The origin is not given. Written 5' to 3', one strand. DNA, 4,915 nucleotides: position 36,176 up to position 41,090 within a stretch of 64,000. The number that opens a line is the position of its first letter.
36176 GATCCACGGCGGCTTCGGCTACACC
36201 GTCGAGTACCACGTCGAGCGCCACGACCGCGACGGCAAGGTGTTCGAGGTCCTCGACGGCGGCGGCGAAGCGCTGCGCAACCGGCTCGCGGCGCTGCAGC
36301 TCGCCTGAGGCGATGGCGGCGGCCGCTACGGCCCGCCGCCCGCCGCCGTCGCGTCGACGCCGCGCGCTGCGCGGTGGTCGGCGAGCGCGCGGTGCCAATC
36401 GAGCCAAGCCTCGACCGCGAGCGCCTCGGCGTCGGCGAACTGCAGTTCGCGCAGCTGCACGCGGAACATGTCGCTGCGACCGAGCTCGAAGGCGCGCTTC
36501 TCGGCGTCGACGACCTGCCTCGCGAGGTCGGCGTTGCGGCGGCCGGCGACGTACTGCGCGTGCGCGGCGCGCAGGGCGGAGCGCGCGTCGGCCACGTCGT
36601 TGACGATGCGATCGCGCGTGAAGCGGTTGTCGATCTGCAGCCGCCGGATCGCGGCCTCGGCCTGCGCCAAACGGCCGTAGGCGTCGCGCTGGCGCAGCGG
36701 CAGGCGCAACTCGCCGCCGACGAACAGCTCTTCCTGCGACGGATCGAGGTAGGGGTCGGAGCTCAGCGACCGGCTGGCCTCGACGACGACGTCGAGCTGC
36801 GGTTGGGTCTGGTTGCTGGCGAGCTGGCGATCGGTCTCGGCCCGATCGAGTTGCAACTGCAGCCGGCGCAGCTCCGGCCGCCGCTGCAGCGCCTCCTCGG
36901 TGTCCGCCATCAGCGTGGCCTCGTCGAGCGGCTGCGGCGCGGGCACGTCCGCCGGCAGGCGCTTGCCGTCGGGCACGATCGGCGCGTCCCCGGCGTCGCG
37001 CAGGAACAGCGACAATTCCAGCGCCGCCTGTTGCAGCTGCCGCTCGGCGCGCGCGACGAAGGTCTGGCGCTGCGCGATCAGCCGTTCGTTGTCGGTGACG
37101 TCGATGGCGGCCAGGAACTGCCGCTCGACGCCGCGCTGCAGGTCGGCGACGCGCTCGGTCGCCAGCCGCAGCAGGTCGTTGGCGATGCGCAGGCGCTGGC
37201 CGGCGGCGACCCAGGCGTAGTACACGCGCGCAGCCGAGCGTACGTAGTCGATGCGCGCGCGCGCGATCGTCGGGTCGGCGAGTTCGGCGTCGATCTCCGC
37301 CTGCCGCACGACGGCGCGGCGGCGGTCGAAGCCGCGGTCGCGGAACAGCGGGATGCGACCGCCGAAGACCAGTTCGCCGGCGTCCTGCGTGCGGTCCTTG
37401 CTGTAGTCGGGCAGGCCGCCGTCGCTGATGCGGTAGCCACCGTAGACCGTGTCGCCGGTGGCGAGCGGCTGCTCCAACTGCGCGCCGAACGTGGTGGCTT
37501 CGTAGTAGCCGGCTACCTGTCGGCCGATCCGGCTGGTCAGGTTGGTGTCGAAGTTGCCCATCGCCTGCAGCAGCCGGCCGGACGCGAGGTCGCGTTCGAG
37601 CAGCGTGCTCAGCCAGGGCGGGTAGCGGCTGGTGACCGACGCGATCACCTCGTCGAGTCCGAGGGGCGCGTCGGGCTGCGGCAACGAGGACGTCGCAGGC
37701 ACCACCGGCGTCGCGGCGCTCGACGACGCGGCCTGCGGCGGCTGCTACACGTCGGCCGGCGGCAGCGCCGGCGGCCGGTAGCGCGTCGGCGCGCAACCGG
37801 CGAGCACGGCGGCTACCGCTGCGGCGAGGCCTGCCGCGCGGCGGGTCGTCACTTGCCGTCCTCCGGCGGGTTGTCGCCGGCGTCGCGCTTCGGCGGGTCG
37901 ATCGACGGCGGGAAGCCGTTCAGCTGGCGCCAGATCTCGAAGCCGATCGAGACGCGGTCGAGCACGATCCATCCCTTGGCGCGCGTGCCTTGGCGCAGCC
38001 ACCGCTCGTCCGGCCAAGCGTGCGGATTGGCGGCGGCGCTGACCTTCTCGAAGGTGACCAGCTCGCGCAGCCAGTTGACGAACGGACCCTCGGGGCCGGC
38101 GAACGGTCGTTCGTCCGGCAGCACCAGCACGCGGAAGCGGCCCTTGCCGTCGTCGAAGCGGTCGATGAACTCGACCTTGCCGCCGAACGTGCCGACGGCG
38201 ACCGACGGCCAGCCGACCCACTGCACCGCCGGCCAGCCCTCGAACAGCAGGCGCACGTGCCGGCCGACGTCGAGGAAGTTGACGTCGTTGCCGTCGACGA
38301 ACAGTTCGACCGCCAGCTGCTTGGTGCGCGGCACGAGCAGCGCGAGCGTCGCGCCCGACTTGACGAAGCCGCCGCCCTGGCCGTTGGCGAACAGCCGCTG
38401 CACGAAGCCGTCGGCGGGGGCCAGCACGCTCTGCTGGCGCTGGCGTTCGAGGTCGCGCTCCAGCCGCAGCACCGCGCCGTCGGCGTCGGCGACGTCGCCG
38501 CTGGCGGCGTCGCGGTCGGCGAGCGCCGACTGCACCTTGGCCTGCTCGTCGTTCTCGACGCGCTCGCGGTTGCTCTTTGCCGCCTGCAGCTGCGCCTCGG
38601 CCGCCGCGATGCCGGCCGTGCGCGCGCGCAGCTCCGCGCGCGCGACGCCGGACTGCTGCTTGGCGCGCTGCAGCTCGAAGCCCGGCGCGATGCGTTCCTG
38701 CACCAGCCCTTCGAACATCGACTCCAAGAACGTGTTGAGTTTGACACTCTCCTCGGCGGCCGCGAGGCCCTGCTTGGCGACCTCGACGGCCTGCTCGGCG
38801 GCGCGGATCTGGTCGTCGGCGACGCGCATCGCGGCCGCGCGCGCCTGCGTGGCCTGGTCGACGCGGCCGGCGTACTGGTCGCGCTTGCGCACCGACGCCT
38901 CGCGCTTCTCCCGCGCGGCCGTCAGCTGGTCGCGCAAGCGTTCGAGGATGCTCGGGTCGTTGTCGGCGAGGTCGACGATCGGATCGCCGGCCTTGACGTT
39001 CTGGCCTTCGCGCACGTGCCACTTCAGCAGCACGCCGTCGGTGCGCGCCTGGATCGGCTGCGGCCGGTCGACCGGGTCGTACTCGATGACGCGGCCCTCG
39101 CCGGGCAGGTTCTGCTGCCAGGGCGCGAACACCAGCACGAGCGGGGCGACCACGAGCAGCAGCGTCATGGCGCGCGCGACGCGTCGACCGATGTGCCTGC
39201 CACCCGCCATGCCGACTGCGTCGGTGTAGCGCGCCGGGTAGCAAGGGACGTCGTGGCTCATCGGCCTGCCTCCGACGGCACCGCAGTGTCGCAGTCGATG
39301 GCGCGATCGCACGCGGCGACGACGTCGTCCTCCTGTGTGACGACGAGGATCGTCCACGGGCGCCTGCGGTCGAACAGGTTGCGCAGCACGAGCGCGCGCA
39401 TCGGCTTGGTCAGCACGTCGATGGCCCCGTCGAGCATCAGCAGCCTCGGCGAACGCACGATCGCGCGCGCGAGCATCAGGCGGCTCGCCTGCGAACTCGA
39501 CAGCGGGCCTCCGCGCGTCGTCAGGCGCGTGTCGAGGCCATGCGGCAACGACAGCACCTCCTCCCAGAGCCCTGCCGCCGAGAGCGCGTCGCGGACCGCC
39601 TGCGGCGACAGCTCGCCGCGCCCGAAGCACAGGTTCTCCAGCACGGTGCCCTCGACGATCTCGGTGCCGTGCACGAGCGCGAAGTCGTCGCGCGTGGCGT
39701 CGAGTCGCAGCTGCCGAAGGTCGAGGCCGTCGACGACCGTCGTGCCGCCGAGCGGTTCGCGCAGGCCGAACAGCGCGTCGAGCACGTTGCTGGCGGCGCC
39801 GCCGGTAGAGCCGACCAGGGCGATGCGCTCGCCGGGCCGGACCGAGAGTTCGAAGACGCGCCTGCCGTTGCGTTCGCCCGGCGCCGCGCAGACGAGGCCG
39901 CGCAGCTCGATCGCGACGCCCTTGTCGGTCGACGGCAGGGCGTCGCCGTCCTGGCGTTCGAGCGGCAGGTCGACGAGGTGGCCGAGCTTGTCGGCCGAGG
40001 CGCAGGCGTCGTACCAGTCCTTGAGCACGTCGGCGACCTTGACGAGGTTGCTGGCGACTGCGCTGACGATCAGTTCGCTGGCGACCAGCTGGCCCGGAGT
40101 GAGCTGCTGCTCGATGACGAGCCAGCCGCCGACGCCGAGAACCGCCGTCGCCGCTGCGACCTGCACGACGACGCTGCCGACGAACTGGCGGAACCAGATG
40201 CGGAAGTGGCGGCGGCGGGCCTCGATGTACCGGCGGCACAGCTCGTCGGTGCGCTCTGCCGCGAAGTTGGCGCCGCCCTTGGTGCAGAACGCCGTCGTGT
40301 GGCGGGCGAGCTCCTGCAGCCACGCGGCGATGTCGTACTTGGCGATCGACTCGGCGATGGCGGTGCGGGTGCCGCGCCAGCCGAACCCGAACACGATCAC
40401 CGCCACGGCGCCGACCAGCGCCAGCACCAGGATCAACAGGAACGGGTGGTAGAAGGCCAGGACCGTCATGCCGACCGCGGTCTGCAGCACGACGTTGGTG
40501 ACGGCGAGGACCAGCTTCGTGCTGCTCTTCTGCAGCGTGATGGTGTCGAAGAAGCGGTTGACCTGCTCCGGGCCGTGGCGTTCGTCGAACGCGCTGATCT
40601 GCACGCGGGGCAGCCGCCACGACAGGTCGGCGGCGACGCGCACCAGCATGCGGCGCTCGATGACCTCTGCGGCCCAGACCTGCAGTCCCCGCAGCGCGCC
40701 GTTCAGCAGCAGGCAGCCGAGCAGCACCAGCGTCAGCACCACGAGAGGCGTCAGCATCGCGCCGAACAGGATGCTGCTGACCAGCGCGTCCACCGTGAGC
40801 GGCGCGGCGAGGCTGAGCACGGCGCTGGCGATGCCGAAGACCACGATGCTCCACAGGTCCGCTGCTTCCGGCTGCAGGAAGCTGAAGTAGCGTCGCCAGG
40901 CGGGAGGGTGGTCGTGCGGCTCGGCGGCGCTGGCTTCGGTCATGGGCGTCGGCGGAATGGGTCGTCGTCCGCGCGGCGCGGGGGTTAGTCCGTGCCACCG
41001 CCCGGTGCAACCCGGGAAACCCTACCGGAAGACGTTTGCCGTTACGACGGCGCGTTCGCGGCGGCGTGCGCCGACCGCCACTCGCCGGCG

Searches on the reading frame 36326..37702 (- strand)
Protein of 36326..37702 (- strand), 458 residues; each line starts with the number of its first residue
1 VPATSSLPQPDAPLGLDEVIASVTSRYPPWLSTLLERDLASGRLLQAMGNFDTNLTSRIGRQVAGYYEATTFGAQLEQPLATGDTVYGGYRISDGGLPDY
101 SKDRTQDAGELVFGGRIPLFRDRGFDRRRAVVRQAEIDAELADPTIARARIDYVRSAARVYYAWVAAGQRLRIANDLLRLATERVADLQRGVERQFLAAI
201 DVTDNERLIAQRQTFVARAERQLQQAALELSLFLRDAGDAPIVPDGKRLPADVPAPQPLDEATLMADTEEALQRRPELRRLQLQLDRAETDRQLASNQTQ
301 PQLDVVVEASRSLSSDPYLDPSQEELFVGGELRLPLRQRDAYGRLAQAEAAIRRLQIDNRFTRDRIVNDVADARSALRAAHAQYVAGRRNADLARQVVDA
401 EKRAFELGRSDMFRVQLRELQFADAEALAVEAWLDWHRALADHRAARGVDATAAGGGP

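Call 48: search_protein_families(library=pfam, max_evalue=0.001, proteins=[window:36326-37702:-])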
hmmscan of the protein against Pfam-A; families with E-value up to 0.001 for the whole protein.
window:36326-37702:- (458 aa): 1 family
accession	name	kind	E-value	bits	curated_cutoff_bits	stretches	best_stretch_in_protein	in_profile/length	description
PF02321.23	OEP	-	1.6e-26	93.7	22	2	269-441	6-180/187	Outer membrane efflux protein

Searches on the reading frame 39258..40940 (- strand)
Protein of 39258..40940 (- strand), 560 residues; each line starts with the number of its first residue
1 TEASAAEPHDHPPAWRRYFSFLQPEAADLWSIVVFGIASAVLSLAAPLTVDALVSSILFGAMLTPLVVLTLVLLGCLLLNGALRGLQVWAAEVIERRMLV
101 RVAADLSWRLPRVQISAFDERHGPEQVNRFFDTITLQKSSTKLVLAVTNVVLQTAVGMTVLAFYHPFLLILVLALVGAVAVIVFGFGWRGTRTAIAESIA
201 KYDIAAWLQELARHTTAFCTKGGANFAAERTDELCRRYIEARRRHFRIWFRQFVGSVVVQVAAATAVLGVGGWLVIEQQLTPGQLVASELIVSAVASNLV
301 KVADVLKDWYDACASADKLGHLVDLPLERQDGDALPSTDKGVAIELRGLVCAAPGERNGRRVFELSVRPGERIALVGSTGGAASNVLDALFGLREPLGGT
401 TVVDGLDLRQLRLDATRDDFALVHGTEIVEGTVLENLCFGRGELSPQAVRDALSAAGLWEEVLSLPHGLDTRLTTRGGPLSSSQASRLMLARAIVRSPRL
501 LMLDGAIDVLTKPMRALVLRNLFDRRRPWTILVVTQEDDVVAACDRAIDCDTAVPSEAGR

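Call 49: search_protein_families(library=pfam, max_evalue=0.001, proteins=[window:39258-40940:-])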
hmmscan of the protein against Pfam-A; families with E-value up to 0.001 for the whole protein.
window:39258-40940:- (560 aa): 2 families
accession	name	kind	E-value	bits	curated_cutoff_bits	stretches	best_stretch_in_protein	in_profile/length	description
PF00005.33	ABC_tran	-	7.6e-13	49.7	25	1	364-506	5-135/137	ABC transporter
PF00664.28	ABC_membrane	-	1e-09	39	28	1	32-291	4-266/274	ABC transporter transmembrane region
